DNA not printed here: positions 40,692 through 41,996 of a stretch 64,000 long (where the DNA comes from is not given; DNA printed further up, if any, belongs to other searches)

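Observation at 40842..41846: Orphan fliM: a full-length flagellar switch gene with no other flagellar gene in 64 kb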

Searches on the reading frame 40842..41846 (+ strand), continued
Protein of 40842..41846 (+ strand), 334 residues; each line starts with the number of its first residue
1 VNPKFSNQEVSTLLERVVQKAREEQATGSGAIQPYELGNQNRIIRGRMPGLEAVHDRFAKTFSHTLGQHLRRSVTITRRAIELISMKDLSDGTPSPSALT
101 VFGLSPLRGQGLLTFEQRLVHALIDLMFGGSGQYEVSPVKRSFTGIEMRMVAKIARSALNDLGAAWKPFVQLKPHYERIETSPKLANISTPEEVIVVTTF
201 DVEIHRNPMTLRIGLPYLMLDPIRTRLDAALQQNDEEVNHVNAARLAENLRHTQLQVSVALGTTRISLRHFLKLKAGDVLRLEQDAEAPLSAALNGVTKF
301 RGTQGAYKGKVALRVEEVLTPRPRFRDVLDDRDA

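Call 24: find_homologous_proteins(query=window:40842-41846:+, max_evalue=1e-20)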
Query window:40842-41846:+ (334 aa): 153 proteins with E <= 1e-20 among 4625 candidates; the best 120 are listed.
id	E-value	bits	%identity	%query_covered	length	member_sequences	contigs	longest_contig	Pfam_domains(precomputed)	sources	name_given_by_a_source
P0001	1.4e-214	729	100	100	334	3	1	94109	PF01052.26,PF02154.22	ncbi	-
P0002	2.2e-144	499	68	100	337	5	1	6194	PF01052.26,PF02154.22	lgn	-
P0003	4.6e-105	370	52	97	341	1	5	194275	PF01052.26,PF02154.22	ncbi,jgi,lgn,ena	jgi:flagellar motor switch protein FliM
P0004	6.2e-105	369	52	97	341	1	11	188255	PF01052.26,PF02154.22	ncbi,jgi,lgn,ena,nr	ncbi:MAG: Flagellar motor switch protein FliM [Deltaproteobacteria bacterium]|jgi:flagellar motor sw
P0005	6.2e-105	369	52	97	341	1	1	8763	PF01052.26,PF02154.22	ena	-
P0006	3.9e-104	367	52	97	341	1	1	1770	PF01052.26,PF02154.22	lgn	-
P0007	5.7e-104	366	52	97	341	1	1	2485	PF01052.26,PF02154.22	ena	-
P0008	6.4e-104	366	52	97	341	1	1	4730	PF01052.26,PF02154.22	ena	-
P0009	1.1e-103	365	52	97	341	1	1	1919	PF01052.26,PF02154.22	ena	-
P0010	2.7e-103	364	52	97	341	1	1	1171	PF01052.26,PF02154.22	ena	-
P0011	3.2e-103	364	52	97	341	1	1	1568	PF01052.26,PF02154.22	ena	-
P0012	4.4e-103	363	52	97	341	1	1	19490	PF01052.26,PF02154.22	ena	-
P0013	4.4e-103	363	52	97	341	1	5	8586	PF01052.26,PF02154.22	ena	-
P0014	5.1e-103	363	52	97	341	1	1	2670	PF01052.26,PF02154.22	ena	-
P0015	5.2e-103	363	52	97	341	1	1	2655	PF01052.26,PF02154.22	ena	-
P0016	6.1e-103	363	52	97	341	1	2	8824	PF01052.26,PF02154.22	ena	-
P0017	7.6e-103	362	52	97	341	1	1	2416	PF01052.26,PF02154.22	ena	-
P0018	9.9e-103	362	52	97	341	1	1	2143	PF01052.26,PF02154.22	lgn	-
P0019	1.1e-102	362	52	97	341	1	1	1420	PF01052.26,PF02154.22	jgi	jgi:flagellar motor switch protein FliM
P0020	1.1e-102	362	52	97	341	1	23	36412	PF01052.26,PF02154.22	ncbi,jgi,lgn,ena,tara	ncbi:MAG: flagellar motor switch protein FliM [SAR324 cluster bacterium]|jgi:flagellar motor switch 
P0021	1.1e-102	362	52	97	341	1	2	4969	PF01052.26,PF02154.22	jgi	jgi:flagellar motor switch protein FliM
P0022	1.4e-102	361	52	97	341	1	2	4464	PF01052.26,PF02154.22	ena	-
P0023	1.8e-102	361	52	97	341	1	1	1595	PF01052.26,PF02154.22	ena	-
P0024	1.9e-102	361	51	97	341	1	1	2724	PF01052.26,PF02154.22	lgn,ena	-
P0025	2.6e-102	361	52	97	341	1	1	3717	PF01052.26,PF02154.22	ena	-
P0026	2.6e-102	361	52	97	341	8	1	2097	PF01052.26,PF02154.22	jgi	-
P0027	3.0e-102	360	52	97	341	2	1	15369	PF01052.26,PF02154.22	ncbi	ncbi:MAG: flagellar motor switch protein FliM [SAR324 cluster bacterium]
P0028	3.1e-102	360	51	97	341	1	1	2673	PF01052.26,PF02154.22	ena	-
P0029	3.5e-102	360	51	97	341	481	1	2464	PF01052.26,PF02154.22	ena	-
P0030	3.6e-102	360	51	97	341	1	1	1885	PF01052.26,PF02154.22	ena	-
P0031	4.1e-102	360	51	97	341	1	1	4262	PF01052.26,PF02154.22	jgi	jgi:flagellar motor switch protein FliM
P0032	4.4e-102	360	54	89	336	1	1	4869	PF01052.26,PF02154.22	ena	-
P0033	6.7e-102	359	52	97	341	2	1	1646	PF01052.26,PF02154.22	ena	-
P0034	7.8e-102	359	48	97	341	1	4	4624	PF01052.26,PF02154.22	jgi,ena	-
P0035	7.9e-102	359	51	97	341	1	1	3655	PF01052.26,PF02154.22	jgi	jgi:flagellar motor switch protein FliM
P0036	8.9e-102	359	54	89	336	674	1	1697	PF01052.26,PF02154.22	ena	-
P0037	9.4e-102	359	51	97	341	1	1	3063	PF01052.26,PF02154.22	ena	-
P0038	1.3e-101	358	52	97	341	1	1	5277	PF01052.26,PF02154.22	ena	-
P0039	1.6e-101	358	51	97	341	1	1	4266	PF01052.26,PF02154.22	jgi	jgi:flagellar motor switch protein FliM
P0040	2.1e-101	358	51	95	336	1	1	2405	PF01052.26,PF02154.22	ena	-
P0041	4.5e-101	357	48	97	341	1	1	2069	PF01052.26,PF02154.22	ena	-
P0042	4.9e-101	356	51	97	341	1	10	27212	PF01052.26,PF02154.22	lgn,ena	-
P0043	4.9e-101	356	51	97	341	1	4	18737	PF01052.26,PF02154.22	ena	-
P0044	6.6e-101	356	51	97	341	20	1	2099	PF01052.26,PF02154.22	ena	-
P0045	6.7e-101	356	51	97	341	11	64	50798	PF01052.26,PF02154.22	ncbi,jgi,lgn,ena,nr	ncbi:MAG: flagellar motor switch protein FliM [Proteobacteria bacterium]|jgi:flagellar motor switch 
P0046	6.7e-101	356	51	97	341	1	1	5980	PF01052.26,PF02154.22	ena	-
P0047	9.1e-101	356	51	97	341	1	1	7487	PF01052.26,PF02154.22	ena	-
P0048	9.2e-101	356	51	97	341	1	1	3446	PF01052.26,PF02154.22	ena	-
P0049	9.2e-101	356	51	97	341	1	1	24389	PF01052.26,PF02154.22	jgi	-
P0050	9.3e-101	356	51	97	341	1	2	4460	PF01052.26,PF02154.22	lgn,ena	-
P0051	1.0e-100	355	51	97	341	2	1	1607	PF01052.26,PF02154.22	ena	-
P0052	1.1e-100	355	51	95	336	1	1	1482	PF01052.26,PF02154.22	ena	-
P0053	1.1e-100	355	51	95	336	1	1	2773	PF01052.26,PF02154.22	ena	-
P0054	1.3e-100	355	51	97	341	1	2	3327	PF01052.26,PF02154.22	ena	-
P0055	1.3e-100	355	51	97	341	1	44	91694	PF01052.26,PF02154.22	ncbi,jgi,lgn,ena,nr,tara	ncbi:MAG: flagellar motor switch protein FliM [SAR324 cluster bacterium]|jgi:flagellar motor switch 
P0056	1.3e-100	355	51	97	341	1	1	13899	PF01052.26,PF02154.22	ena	-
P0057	1.3e-100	355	51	97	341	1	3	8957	PF01052.26,PF02154.22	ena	-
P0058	1.7e-100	355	52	95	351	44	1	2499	PF01052.26,PF02154.22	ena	-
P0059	1.7e-100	355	50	97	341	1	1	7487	PF01052.26,PF02154.22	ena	-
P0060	2.0e-100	354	48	97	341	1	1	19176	PF01052.26,PF02154.22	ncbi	-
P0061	2.1e-100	354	51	95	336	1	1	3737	PF01052.26,PF02154.22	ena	-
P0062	2.4e-100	354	54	89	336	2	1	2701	PF01052.26,PF02154.22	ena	-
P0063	2.4e-100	354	51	97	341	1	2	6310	PF01052.26,PF02154.22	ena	-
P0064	2.4e-100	354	51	97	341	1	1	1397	PF01052.26,PF02154.22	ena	-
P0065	2.4e-100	354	50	97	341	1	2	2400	PF01052.26,PF02154.22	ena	-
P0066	2.4e-100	354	51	97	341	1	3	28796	PF01052.26,PF02154.22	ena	-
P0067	6.5e-100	353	51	97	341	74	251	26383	PF01052.26,PF02154.22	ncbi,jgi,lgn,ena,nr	ncbi:MAG: flagellar motor switch protein FliM [Deltaproteobacteria bacterium]|jgi:flagellar motor sw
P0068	8.0e-100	352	51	97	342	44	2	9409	PF01052.26,PF02154.22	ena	-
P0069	1.0e-99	352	50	97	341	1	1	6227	PF01052.26,PF02154.22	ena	-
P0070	1.3e-99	352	51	97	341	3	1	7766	PF01052.26,PF02154.22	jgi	-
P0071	1.7e-99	351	50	97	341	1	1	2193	PF01052.26,PF02154.22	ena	-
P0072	2.0e-99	351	54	90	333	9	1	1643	PF01052.26,PF02154.22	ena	-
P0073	2.3e-99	351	50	97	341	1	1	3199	PF01052.26,PF02154.22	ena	-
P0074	2.7e-99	351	50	97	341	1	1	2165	PF01052.26,PF02154.22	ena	-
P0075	3.4e-99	350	47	97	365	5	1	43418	PF01052.26,PF02154.22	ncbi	-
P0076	4.0e-99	350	48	97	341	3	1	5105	PF01052.26,PF02154.22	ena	-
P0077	9.7e-99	349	50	97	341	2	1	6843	PF01052.26,PF02154.22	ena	-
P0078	2.1e-98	348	50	97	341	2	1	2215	PF01052.26,PF02154.22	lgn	-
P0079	2.6e-98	347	50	97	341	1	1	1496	PF01052.26,PF02154.22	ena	-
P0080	5.1e-98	346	50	97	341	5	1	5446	PF01052.26,PF02154.22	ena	-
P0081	6.7e-98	346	47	97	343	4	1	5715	PF01052.26,PF02154.22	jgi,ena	-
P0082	2.1e-97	344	49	97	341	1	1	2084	PF01052.26,PF02154.22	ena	-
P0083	2.7e-97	344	53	90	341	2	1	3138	PF01052.26,PF02154.22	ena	-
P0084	3.0e-97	344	49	97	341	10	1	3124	PF01052.26,PF02154.22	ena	-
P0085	3.3e-97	344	49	97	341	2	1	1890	PF01052.26,PF02154.22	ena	-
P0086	3.9e-97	344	49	97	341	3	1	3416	PF01052.26,PF02154.22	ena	-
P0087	4.8e-97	343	49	97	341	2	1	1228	PF01052.26,PF02154.22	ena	-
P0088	7.2e-97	343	50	97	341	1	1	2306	PF01052.26,PF02154.22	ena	-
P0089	8.8e-97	342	49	97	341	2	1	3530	PF01052.26,PF02154.22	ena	-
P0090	1.0e-96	342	49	97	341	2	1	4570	PF01052.26,PF02154.22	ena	-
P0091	1.5e-96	342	49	97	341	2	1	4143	PF01052.26,PF02154.22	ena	-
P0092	2.8e-96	341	53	90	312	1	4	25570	PF01052.26,PF02154.22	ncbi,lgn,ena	-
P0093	2.1e-95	338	49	97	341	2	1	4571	PF01052.26,PF02154.22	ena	-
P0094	6.6e-95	336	52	89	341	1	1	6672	PF01052.26,PF02154.22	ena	-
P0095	6.8e-95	336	48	97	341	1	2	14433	PF01052.26,PF02154.22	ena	-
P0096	9.4e-95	336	49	97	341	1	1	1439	PF01052.26,PF02154.22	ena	-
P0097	1.5e-94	335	48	97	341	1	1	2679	PF01052.26,PF02154.22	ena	-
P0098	9.6e-94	332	50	99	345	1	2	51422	PF01052.26,PF02154.22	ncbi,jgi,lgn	jgi:flagellar motor switch protein FliM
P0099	1.8e-92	328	50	98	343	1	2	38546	PF01052.26,PF02154.22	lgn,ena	-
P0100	3.1e-91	324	50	96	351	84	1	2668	PF01052.26,PF02154.22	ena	-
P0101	8.6e-91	323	49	97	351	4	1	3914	PF01052.26,PF02154.22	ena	-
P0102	1.0e-89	319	48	99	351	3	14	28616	PF01052.26,PF02154.22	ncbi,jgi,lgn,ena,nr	ncbi:MAG: FliM/FliN family flagellar motor switch protein [SAR324 cluster bacterium]|nr:FliM/FliN fa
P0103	2.2e-88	315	50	89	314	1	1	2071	PF01052.26,PF02154.22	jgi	jgi:flagellar motor switch protein FliM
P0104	8.9e-85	303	50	86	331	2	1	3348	PF01052.26,PF02154.22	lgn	-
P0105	4.6e-82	294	44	99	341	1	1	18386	PF01052.26,PF02154.22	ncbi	ncbi:flagellar motor switch protein FliM [Deltaproteobacteria bacterium TL4]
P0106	1.7e-70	256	40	95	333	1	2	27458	PF01052.26,PF02154.22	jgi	-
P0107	6.5e-66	241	53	65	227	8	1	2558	PF01052.26,PF02154.22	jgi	jgi:flagellar motor switch protein FliM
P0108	9.7e-53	198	34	95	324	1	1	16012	PF01052.26,PF02154.22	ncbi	-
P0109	6.8e-52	195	34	94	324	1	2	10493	PF01052.26,PF02154.22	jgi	jgi:flagellar motor switch protein FliM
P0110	3.5e-49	186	32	95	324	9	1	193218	PF01052.26,PF02154.22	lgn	-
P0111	5.4e-49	186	33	95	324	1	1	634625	PF01052.26,PF02154.22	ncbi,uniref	ncbi:flagellar motor switch protein FliM [Thiobacter aerophilum]|uniref:Flagellar motor switch prote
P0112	1.9e-47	180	32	94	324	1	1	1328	PF01052.26,PF02154.22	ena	-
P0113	7.9e-47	178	32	95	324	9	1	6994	PF01052.26,PF02154.22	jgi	jgi:flagellar motor switch protein FliM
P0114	4.3e-46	176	33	87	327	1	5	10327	PF01052.26,PF02154.22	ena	-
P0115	5.3e-45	172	31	95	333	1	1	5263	PF01052.26,PF02154.22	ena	-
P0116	7.5e-45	172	31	87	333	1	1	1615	PF01052.26,PF02154.22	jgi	jgi:flagellar motor switch protein FliM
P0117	9.9e-45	171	31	87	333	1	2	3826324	PF01052.26,PF02154.22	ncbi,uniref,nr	ncbi:flagellar motor switch protein FliM [Sulfurimicrobium lacus]|uniref:Flagellar motor switch prot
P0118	1.1e-44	171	31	95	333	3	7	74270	PF01052.26,PF02154.22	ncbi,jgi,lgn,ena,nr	ncbi:MAG: flagellar motor switch protein FliM [Sulfuricella sp.]|jgi:flagellar motor switch protein 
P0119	1.2e-44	171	31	87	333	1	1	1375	PF01052.26,PF02154.22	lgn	-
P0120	2.1e-44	170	31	99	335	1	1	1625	PF01052.26,PF02154.22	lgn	-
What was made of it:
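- No second SAR324-labelled type appears (call 24). The ORF is intact and about the same length in more than 100 orthologue clusters (call 24).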

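Call 25: find_encoding_contigs(protein=P0004, flank=10000, max_places=3)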
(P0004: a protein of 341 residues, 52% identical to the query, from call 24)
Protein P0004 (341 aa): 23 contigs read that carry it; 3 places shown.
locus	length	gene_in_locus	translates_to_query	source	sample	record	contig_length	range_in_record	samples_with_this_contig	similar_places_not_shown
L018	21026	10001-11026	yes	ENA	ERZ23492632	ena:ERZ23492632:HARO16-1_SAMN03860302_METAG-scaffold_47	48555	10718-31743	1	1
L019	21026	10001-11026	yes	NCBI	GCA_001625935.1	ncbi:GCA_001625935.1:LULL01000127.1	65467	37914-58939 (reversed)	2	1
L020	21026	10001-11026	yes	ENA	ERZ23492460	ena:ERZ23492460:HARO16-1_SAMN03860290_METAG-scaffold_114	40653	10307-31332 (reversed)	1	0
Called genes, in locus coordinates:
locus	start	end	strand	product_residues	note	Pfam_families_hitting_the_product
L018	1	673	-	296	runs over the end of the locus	PF00487:FA_desaturase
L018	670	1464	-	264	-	PF12974:Phosphonate-bd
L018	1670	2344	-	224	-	-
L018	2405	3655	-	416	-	PF01321:Creatinase_N, PF00557:Peptidase_M24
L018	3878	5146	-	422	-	PF00355:Rieske, PF00848:Ring_hydroxyl_A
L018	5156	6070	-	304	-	PF00763:THF_DHG_CYH, PF02882:THF_DHG_CYH_C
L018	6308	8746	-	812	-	PF01266:DAO, PF16350:FAO_M, PF01571:GCV_T, PF08669:GCV_T_C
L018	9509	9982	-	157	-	PF00293:NUDIX, PF14815:NUDIX_4 (weak)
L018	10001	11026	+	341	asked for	PF02154:FliM, PF01052:FliMN_C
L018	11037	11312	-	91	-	PF00216:Bac_DNA_binding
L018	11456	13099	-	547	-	PF00654:Voltage_CLC, PF00571:CBS (weak)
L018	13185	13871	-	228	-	PF12728:HTH_17, PF00359:PTS_EIIA_2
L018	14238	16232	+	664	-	PF13177:DNA_pol3_delta2, PF00004:AAA, PF13401:AAA_22 (faint), PF22608:DNAX_ATPase_lid, PF12169:DNA_pol3_gamma3, PF21694:DNA_pol3_delta_C (weak)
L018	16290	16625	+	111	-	PF02575:YbaB_DNA_bd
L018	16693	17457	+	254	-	PF21948:LplA-B_cat, PF03099:BPL_LplA_LipB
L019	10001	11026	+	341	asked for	PF02154:FliM, PF01052:FliMN_C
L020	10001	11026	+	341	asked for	PF02154:FliM, PF01052:FliMN_C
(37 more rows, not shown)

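Call 26: find_encoding_contigs(protein=P0105, flank=10000, max_places=2)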
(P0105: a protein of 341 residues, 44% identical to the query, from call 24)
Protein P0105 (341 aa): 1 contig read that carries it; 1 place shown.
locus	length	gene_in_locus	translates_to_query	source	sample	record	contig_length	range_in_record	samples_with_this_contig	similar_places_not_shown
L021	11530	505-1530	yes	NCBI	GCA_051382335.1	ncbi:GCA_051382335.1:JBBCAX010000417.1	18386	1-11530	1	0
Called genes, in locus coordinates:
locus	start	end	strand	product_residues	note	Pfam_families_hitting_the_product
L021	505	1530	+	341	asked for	PF02154:FliM, PF01052:FliMN_C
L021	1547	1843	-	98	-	PF00216:Bac_DNA_binding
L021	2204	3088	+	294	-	PF00072:Response_reg, PF13581:HATPase_c_2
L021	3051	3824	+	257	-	PF07719:TPR_2 (faint), PF13525:YfiO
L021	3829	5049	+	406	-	PF12895:ANAPC3 (faint), PF13432:TPR_16 (faint), PF13525:YfiO (faint), PF00515:TPR_1 (faint), PF07719:TPR_2 (faint), PF13174:TPR_6 (faint), PF13181:TPR_8 (faint), PF13424:TPR_12 (weak), +2 more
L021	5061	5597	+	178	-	-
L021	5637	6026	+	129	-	PF00072:Response_reg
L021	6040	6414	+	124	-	PF03226:Yippee-Mis18 (weak)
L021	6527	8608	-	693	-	PF00672:HAMP, PF00015:MCPsignal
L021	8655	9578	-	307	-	PF01058:Oxidored_q6, PF14720:NiFe_hyd_SSU_C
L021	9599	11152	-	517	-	PF27537:HoxH (weak), PF00374:NiFeSe_Hases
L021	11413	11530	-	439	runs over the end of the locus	PF04413:Glycos_transf_N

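Call 27: find_encoding_contigs(protein=P0106, flank=10000, max_places=2)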
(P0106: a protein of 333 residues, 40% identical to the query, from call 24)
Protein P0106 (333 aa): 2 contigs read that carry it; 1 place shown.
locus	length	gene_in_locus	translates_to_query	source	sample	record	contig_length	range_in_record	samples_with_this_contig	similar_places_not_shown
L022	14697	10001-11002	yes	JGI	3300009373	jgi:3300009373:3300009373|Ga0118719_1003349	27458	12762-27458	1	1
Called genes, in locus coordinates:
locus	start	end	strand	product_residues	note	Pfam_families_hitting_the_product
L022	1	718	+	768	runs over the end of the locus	PF00580:UvrD-helicase, PF13245:AAA_19, PF13361:UvrD_C, PF13538:UvrD_C_2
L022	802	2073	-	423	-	PF01135:PCMT, PF01596:Methyltransf_3 (weak), PF02353:CMAS (weak), PF00398:RrnaAD (weak), PF01209:Ubie_methyltran, PF05175:MTS (weak), PF13649:Methyltransf_25, PF13847:Methyltransf_31, +1 more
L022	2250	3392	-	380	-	PF02190:LON_substr_bdg, PF01381:HTH_3, PF12844:HTH_19 (faint), PF13560:HTH_31 (weak)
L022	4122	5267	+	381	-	-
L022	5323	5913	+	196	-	-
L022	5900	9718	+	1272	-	PF00931:NB-ARC (faint), PF13424:TPR_12, PF13424:TPR_12, PF17874:TPR_MalT, PF13414:TPR_11 (weak), PF13424:TPR_12 (weak), PF24885:TPR_NPHP3, PF13424:TPR_12, +9 more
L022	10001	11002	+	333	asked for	PF02154:FliM, PF01052:FliMN_C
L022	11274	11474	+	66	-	-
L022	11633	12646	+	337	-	PF03448:MgtE_N (faint), PF14842:FliG_N, PF14841:FliG_M, PF14842:FliG_N (weak), PF01706:FliG_C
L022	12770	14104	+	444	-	PF00106:adh_short, PF08659:KR (weak), PF13561:adh_short_C2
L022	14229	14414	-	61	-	-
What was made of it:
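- The Lambdaproteobacteria-like relative L022 lacks the block and has fliM near fliG instead (call 27).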

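Call 28: find_encoding_contigs(protein=P0001, flank=10000, max_places=3)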
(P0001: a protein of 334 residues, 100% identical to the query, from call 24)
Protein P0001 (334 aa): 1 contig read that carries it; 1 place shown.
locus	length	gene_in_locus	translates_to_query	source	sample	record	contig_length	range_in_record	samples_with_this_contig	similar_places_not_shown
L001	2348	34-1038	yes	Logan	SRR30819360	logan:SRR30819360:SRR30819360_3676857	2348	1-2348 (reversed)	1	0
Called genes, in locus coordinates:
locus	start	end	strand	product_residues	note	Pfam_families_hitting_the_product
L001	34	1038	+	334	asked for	PF02154:FliM, PF01052:FliMN_C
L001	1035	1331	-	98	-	PF00216:Bac_DNA_binding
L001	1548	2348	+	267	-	?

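Call 29: find_homologous_proteins(query=L022:11633-12646:+, max_evalue=1e-10)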
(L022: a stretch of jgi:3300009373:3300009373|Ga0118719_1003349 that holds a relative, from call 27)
Query L022:11633-12646:+ (337 aa): 6452 proteins with E <= 1e-10 among 8000 candidates; the best 120 are listed.
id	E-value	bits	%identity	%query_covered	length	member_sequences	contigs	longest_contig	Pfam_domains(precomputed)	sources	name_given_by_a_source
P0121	6.5e-208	708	100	100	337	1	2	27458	PF14842.12,PF14841.12,PF03448.23,PF01706.22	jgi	-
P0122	1.0e-181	622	86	100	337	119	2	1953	PF14842.12,PF14841.12,PF03448.23,PF01706.22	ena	-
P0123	6.0e-178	609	84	96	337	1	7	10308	PF14842.12,PF14841.12,PF01706.22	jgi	jgi:flagellar motor switch protein FliG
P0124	8.0e-178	609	84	100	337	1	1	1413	PF14842.12,PF14841.12,PF03448.23,PF01706.22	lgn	-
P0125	1.3e-177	608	84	96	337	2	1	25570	PF14842.12,PF14841.12,PF01706.22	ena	-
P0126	1.9e-177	608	84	96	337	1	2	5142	PF14842.12,PF14841.12,PF01706.22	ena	-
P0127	6.0e-177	606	84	96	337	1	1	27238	PF14842.12,PF14841.12,PF03448.23,PF01706.22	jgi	jgi:flagellar motor switch protein FliG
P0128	9.8e-177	605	84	96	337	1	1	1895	PF14842.12,PF14841.12,PF03448.23,PF01706.22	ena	-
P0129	9.9e-177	605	83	100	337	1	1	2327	PF14842.12,PF14841.12,PF03448.23,PF01706.22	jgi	-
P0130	1.3e-175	602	82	100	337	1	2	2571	PF14842.12,PF14841.12,PF01706.22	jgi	jgi:flagellar motor switch protein FliG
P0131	2.2e-175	601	84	100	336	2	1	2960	PF14842.12,PF14841.12,PF01706.22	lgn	-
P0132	3.4e-175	600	82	100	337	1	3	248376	PF14842.12,PF14841.12,PF01706.22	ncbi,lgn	-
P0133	9.9e-174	595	82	100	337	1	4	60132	PF14842.12,PF14841.12,PF01706.22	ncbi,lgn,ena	-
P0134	1.0e-173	595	82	100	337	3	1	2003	PF14842.12,PF14841.12,PF03448.23,PF01706.22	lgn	-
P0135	2.6e-171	587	81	100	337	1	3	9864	PF14842.12,PF14841.12,PF03448.23,PF01706.22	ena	-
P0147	1.0e-158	546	76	100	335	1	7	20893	PF14842.12,PF14841.12,PF03448.23,PF01706.22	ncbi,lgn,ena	-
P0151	5.8e-155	534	74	100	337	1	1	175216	PF14842.12,PF14841.12,PF03448.23,PF01706.22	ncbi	-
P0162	1.5e-146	506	70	100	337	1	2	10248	PF14842.12,PF14841.12,PF03448.23,PF01706.22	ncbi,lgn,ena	-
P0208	1.4e-141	490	68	99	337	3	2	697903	PF14842.12,PF14841.12,PF03448.23,PF01706.22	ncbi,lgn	-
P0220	5.2e-140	485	67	100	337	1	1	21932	PF14842.12,PF14841.12,PF01706.22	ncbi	-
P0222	5.7e-140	485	68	99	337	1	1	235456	PF14842.12,PF14841.12,PF03448.23,PF01706.22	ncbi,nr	ncbi:MAG: flagellar motor switch protein FliG [SAR324 cluster bacterium]|nr:flagellar motor switch p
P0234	1.0e-137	477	66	100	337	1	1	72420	PF14842.12,PF14841.12,PF03448.23,PF01706.22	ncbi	ncbi:flagellar motor switch protein FliG [Deltaproteobacteria bacterium TL4]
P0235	1.5e-137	477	67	99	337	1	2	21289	PF14842.12,PF14841.12,PF01706.22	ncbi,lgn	-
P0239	1.0e-136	474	64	100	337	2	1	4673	PF14842.12,PF14841.12,PF01706.22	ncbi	-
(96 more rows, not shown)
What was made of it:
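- FliG is very well conserved across the phylum, at 64-86% identity to the Lambdaproteobacteria-like query (call 29).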
